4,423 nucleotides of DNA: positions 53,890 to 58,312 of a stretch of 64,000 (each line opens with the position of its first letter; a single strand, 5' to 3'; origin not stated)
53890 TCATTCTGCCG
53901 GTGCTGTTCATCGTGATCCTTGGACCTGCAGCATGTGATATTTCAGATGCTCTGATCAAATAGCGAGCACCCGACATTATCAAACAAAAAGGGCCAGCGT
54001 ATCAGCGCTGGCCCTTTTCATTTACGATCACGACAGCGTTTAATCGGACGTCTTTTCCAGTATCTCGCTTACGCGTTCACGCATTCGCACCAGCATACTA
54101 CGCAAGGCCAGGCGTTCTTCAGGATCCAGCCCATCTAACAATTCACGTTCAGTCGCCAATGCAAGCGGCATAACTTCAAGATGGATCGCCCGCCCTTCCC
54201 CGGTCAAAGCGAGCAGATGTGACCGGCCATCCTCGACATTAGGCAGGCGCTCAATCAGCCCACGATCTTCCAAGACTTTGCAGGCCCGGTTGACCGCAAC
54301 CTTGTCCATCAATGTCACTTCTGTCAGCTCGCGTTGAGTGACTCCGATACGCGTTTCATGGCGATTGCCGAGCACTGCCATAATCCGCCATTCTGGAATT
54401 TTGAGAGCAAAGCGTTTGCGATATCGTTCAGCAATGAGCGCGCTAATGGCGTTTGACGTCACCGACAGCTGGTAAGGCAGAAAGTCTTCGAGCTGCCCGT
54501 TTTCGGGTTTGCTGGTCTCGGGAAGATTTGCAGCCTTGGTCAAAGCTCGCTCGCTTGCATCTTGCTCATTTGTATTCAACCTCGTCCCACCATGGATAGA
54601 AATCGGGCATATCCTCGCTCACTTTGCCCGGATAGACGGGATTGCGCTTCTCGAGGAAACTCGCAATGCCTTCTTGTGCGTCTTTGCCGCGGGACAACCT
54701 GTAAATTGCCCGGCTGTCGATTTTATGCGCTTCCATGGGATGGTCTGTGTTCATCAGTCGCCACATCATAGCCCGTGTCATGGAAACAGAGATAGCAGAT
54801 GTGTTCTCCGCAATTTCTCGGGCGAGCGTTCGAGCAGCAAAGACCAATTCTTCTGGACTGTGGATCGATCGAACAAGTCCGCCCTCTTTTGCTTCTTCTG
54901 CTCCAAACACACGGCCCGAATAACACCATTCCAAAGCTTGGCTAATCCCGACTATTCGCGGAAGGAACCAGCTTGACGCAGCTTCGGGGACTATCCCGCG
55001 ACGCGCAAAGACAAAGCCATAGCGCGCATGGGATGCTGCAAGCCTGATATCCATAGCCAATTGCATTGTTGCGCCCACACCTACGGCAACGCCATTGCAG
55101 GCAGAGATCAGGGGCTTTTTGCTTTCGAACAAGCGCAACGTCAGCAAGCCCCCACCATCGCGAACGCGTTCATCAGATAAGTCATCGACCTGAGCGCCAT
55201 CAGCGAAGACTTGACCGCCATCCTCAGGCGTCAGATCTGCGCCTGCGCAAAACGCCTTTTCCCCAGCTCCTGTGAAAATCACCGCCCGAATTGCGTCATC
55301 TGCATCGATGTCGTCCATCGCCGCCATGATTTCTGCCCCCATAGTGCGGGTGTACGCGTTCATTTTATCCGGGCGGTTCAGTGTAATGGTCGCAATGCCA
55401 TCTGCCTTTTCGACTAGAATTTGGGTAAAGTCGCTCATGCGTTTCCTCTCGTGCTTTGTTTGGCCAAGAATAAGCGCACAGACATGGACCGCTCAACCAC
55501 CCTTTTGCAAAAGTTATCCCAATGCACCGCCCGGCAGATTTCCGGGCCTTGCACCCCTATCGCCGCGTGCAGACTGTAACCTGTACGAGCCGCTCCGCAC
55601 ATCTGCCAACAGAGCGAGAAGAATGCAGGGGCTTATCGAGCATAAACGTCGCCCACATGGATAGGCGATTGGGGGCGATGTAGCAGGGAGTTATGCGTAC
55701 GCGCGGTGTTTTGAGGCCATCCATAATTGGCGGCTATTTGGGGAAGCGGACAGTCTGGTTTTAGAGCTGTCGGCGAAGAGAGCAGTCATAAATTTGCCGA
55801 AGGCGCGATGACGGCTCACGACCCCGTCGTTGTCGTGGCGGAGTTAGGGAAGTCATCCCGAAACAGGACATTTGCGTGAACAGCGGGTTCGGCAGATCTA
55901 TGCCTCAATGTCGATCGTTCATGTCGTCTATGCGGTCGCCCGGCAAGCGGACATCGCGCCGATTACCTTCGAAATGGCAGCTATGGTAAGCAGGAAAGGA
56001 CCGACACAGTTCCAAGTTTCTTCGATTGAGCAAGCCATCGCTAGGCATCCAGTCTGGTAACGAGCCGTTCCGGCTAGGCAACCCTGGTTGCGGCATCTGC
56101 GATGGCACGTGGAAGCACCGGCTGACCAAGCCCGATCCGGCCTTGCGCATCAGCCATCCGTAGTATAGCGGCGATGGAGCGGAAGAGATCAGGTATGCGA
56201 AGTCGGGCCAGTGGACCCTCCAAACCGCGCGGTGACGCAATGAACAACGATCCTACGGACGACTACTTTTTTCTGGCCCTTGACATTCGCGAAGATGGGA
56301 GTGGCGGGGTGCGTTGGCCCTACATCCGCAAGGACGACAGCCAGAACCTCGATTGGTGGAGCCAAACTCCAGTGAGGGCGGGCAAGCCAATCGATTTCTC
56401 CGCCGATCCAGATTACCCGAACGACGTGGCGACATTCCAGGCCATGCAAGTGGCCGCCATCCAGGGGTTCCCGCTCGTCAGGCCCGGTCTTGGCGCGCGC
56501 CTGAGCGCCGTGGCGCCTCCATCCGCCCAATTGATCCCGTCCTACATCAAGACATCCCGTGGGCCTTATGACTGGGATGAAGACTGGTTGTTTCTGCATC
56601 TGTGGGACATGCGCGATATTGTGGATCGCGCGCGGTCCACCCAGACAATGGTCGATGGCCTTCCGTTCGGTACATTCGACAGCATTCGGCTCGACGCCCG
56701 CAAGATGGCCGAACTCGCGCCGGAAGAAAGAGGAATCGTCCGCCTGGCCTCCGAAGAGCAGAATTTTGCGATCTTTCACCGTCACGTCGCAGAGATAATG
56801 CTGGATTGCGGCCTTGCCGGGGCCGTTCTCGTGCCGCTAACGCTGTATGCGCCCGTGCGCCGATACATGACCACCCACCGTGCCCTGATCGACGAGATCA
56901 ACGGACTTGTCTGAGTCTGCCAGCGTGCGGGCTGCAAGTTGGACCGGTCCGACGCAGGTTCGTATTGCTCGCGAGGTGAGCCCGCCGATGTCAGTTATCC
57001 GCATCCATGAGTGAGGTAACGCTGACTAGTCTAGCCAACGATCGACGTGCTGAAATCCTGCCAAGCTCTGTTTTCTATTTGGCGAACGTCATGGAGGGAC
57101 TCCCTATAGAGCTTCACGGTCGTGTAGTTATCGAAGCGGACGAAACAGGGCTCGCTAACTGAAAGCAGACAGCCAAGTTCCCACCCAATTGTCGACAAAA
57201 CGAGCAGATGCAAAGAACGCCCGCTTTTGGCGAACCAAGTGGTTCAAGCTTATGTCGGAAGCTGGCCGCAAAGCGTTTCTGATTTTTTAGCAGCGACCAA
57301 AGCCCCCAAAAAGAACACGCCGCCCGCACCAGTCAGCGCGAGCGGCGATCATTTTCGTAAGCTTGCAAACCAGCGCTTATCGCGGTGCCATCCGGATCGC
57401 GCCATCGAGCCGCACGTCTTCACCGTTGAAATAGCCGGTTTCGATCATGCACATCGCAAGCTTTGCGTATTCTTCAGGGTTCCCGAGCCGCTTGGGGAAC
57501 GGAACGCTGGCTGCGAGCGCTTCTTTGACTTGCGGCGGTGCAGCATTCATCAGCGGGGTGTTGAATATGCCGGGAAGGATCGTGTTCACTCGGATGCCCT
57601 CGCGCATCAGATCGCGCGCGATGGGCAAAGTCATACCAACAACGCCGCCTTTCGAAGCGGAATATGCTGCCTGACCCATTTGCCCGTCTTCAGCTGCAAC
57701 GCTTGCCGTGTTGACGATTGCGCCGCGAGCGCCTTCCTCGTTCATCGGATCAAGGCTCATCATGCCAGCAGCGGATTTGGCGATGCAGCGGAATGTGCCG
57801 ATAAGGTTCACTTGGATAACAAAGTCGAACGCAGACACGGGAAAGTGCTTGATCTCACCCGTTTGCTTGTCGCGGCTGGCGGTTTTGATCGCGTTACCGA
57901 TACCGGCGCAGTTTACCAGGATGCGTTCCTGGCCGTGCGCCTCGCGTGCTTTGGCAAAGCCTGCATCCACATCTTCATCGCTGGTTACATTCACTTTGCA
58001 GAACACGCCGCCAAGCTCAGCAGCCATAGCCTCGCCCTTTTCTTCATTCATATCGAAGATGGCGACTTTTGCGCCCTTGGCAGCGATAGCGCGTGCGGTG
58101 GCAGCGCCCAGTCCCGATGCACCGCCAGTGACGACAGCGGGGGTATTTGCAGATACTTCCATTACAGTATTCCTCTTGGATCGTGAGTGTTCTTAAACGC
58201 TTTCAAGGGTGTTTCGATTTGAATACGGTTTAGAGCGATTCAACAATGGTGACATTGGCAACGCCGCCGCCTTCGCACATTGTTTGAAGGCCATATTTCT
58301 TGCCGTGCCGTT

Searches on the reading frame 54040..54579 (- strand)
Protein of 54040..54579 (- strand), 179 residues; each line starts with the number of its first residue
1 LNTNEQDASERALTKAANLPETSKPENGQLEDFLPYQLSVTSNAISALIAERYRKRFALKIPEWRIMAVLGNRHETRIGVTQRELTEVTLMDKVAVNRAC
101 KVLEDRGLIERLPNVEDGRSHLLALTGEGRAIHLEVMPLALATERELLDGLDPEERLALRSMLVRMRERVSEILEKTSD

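Call 6: search_protein_families(library=pfam, proteins=[window:54040-54579:-], max_evalue=0.1)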
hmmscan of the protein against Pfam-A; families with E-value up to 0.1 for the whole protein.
window:54040-54579:- (179 aa): 8 families
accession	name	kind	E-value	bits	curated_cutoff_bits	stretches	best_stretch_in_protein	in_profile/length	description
PF12802.13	MarR_2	-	1e-13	51.6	27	1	60-120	4-61/61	MarR family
PF01047.28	MarR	-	1.3e-08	35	24.6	1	61-120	3-58/59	MarR family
PF22381.2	Staph_reg_Sar_Rot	-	0.00011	22.7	27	1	53-131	6-80/85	Transcriptional regulator SarA/Rot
PF13463.12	HTH_27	-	0.0023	18.6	22.2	1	61-129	3-68/68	Winged helix DNA-binding domain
PF25213.1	HVO_A0261_N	-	0.0027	18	35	1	80-139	25-77/86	HVO_A0261 N-terminal domain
PF04182.18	B-block_TFIIIC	-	0.0028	18.1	22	1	79-120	18-59/73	B-block binding subunit of TFIIIC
PF13545.12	HTH_Crp_2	-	0.011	16.1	27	1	75-111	18-55/70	Crp-like helix-turn-helix domain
PF13412.12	HTH_24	-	0.022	14.8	21.9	1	79-110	17-48/48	Winged helix-turn-helix DNA-binding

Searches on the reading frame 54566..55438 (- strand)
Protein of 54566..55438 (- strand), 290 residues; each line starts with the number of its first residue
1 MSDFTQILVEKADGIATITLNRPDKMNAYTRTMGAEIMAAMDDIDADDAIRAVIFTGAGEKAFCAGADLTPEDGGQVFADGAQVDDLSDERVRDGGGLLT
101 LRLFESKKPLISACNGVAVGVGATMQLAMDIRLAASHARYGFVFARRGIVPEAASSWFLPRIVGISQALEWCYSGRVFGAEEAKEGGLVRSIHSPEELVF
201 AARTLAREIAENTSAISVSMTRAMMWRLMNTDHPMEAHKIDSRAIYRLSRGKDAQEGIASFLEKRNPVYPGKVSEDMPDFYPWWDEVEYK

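Call 6: search_protein_families(library=pfam, proteins=[window:54566-55438:-], max_evalue=0.1)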
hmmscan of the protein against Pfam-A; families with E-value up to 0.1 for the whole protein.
window:54566-55438:- (290 aa): 2 families
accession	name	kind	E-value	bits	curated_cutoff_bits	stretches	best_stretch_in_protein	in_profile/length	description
PF00378.25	ECH_1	-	7.2e-54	183.2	27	1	11-270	2-249/251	Enoyl-CoA hydratase/isomerase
PF16113.10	ECH_2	-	5.4e-26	92.3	27.2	1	16-191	2-170/335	Enoyl-CoA hydratase/isomerase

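Call 22: find_related_loci(query=window:54566-55438:-, collection=genome_contigs, flank=6000)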
Query window:54566-55438:- (290 aa) in genome_contigs; peptide patterns used: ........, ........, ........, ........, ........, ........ (x = any residue, [..] = any of these).
600 stretches matched a pattern (row limit reached: there are more); 587 encode a relative of the query (tblastn E <= 1e-3); the best 80 are kept; 80 distinct loci.
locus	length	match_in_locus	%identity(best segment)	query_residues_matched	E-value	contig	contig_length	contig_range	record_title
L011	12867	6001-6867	85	1-289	1e-168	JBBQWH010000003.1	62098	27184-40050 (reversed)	MAG: Sphingomonadales bacterium isolate Co_metawrap_2049 Cmw_2049_k141_12642754_length_62098_cov_10.0000, whole genome s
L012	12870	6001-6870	87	1-290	1e-167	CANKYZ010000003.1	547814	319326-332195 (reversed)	uncultured Erythrobacter sp. isolate 3-320-G.fasta genome assembly, contig: NODE_3, whole genome shotgun sequence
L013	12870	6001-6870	84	1-290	5e-161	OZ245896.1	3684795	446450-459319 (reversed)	MAG: Erythrobacter sp. isolate a8d39389-26aa-43b3-9e75-8f06f0a138e1 genome assembly, chromosome: 1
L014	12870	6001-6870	84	1-290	4e-159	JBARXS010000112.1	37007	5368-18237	MAG: Erythrobacter sp. isolate MFD12135_ilm_asm_bin11 k127_3631, whole genome shotgun sequence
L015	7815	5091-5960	84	1-290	8e-157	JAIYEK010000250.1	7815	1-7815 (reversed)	MAG: Erythrobacteraceae bacterium isolate H1_MAG_00064 pond_H1_MAG_00064_000000000109, whole genome shotgun sequence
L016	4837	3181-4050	83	1-290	5e-158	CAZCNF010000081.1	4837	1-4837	MAG TPA_asm: uncultured Porphyrobacter sp. isolate binchicken_co311_111 genome assembly, contig: NODE_24370_length_4837_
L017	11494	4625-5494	83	1-290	4e-155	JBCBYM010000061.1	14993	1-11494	MAG: Pseudomonadota bacterium isolate J06656_7 NODE_61_length_14993_cov_4.600027, whole genome shotgun sequence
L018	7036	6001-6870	80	1-290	1e-148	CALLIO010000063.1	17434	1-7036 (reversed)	MAG: uncultured Altererythrobacter sp. isolate B4_Bin_METABAT__36_1 genome assembly, contig: c_000000196942, whole genom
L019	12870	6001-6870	77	1-290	2e-146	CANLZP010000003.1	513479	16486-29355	uncultured Erythrobacter sp. isolate 4-1445.fasta genome assembly, contig: NODE_3, whole genome shotgun sequence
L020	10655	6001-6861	74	4-290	1e-145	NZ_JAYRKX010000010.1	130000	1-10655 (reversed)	MAG: Novosphingobium sp. isolate XM2_XAASGE1bin.26 NODE_189_length_130000_cov_6.185458, whole genome shotgun sequence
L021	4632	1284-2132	74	4-286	1e-147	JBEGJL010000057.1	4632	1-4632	MAG: Pseudomonadota bacterium isolate NASQAN2015_172_B_bin.12 scaffold_1001488, whole genome shotgun sequence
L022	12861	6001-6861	73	4-290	8e-145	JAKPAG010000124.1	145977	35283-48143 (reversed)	MAG: Pseudomonadota bacterium isolate USSF_maxbin.080 k201_517835, whole genome shotgun sequence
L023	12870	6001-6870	73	1-290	6e-144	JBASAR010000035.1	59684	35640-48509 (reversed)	MAG: Pontixanthobacter sp. isolate MFD12120_ilm_asm_bin43 k127_90013, whole genome shotgun sequence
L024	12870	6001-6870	72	1-290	8e-143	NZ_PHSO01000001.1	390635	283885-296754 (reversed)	Tsuneonella flava strain MS1-4 contig1, whole genome shotgun sequence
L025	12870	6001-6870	74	1-290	2e-142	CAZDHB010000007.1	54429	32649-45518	MAG TPA_asm: uncultured Porphyrobacter sp. isolate SRP268394_co1_81 genome assembly, contig: NODE_920_length_54429_cov_1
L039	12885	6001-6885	68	1-290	1e-132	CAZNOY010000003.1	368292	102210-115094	MAG TPA_asm: uncultured Citromicrobium sp. isolate binchicken_co237_102 genome assembly, contig: NODE_19_length_368292_c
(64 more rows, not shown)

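Call 74: search_protein_families(library=pfam, proteins=[L011:4936-5829:-, L012:2233-3690:-, L012:4424-5692:-, L013:3696-4343:+, L014:3140-3676:-, L014:4177-5928:-, L017:658-2904:+, L017:2973-4445:-, L019:5335-5850:+, L039:3817-4872:+], max_evalue=0.001)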
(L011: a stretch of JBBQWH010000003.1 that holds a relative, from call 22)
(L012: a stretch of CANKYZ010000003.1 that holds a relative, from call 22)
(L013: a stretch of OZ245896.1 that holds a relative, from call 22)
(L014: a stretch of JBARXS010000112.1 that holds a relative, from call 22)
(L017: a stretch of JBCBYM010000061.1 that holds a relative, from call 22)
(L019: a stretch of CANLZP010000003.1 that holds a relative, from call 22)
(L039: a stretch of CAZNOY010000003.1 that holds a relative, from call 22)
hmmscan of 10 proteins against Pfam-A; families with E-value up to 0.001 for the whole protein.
L011:4936-5829:- (297 aa): 0 families

L012:2233-3690:- (485 aa): 7 families
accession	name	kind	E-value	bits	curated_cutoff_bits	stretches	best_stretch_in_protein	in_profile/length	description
PF00144.29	Beta-lactamase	-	1e-38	133.8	27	1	61-343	4-313/329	Beta-lactamase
PF07719.23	TPR_2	-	9.1e-07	29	27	1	438-470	2-34/34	Tetratricopeptide repeat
PF13428.12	TPR_14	-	3.3e-06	27.7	23.5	1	437-479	1-43/44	Tetratricopeptide repeat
PF14559.12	TPR_19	-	3.3e-05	24.6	25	0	447-481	1-35/68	Tetratricopeptide repeat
PF13414.12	TPR_11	-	0.00016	21.8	26.8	0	444-473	1-30/42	TPR repeat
PF00515.34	TPR_1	-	0.00031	20.9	27.8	0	443-470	7-34/34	Tetratricopeptide repeat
PF13176.12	TPR_7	-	0.00033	21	27.9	0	441-473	3-35/36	Tetratricopeptide repeat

L012:4424-5692:- (422 aa): 0 families

L013:3696-4343:+ (215 aa): 0 families

L014:3140-3676:- (178 aa): 1 family
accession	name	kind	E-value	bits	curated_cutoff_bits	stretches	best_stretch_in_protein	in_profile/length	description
PF07484.17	Collar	-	1.8e-27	95.5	24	1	6-62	1-57/57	Phage Tail Collar Domain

L014:4177-5928:- (583 aa): 1 family
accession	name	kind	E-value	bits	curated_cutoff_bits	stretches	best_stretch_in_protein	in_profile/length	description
PF13186.11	SPASM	-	4.8e-10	40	21.5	1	158-218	1-64/67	Iron-sulfur cluster-binding domain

L017:658-2904:+ (748 aa): 1 family
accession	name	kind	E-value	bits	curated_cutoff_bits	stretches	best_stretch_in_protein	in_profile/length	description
PF01432.26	Peptidase_M3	-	6.6e-113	378.9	27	1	278-731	5-456/457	Peptidase family M3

L017:2973-4445:- (490 aa): 2 families
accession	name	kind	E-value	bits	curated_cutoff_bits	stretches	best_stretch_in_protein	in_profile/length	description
PF04055.27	Radical_SAM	-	8.1e-08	33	29.5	1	238-372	5-139/166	Radical SAM superfamily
PF13186.11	SPASM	-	1.6e-05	25.6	21.5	1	130-193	1-66/67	Iron-sulfur cluster-binding domain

L019:5335-5850:+ (171 aa): 2 families
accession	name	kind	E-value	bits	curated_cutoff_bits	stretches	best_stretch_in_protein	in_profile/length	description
PF13302.13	Acetyltransf_3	-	3.3e-28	99.5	25.4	1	14-149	4-137/138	Acetyltransferase (GNAT) domain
PF00583.31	Acetyltransf_1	-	1.6e-09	38.5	20.7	1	36-148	6-115/116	Acetyltransferase (GNAT) family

L039:3817-4872:+ (351 aa): 1 family
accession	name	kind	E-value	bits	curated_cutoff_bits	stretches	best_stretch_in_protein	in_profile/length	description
PF12224.13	Amidoligase_2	-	7.1e-20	72.4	22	1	6-322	3-244/245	Putative amidoligase enzyme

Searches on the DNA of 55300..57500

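Call 9: search_rna_families(source=window, start=55300, end=57500, threshold=evalue, max_evalue=1)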
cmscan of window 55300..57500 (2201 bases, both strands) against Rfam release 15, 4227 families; matches with E-value up to 1: 0.
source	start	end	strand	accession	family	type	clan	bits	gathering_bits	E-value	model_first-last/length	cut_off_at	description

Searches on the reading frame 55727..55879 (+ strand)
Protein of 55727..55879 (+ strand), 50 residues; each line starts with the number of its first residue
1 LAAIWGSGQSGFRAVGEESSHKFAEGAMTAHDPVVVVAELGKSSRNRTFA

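Call 6: search_protein_families(library=pfam, proteins=[window:55727-55879:+], max_evalue=0.1)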
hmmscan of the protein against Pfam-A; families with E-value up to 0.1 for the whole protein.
window:55727-55879:+ (50 aa): 0 families

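Call 7: search_protein_families(library=ncbifam, proteins=[window:55727-55879:+], max_evalue=0.1)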
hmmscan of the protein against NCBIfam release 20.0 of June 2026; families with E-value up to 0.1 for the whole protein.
window:55727-55879:+ (50 aa): 0 families

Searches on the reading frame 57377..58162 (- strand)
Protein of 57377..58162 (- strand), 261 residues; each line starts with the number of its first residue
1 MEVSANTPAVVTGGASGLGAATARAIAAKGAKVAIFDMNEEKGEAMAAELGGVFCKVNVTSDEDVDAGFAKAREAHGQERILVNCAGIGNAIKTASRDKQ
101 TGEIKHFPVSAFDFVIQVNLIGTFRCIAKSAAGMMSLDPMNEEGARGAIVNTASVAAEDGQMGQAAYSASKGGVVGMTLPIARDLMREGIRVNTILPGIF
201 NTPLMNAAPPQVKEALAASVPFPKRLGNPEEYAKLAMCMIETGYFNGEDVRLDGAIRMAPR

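Call 6: search_protein_families(library=pfam, proteins=[window:57377-58162:-], max_evalue=0.1)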
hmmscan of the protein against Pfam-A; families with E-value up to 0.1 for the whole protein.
window:57377-58162:- (261 aa): 9 families
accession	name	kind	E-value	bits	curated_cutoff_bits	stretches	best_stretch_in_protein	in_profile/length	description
PF00106.31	adh_short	-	4.1e-45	154.1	26.6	1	9-209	3-191/195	short chain dehydrogenase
PF13561.12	adh_short_C2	-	3.6e-43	148.3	27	1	15-254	3-233/236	Enoyl-(Acyl carrier protein) reductase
PF23441.1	SDR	-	0.0013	18.6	27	1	140-208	137-202/258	SDR-like rossmann domain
PF08659.16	KR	-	0.0016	18.9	22.6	1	10-86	4-89/180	KR domain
PF01370.27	Epimerase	-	0.0036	17.2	20.9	1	10-72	2-63/240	NAD dependent epimerase/dehydratase family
PF01262.27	AlaDh_PNT_C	-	0.0056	16.6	23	1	9-67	32-88/214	Alanine dehydrogenase/PNT, C-terminal domain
PF03486.20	HI0933_like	-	0.011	15.6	50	1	9-70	4-61/244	HI0933-like protein Rossmann domain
PF01266.30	DAO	-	0.023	14.7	27.9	0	18-45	10-38/353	FAD dependent oxidoreductase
PF00107.32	ADH_zinc_N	-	0.032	14.6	31.8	1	17-95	1-75/129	Zinc-binding dehydrogenase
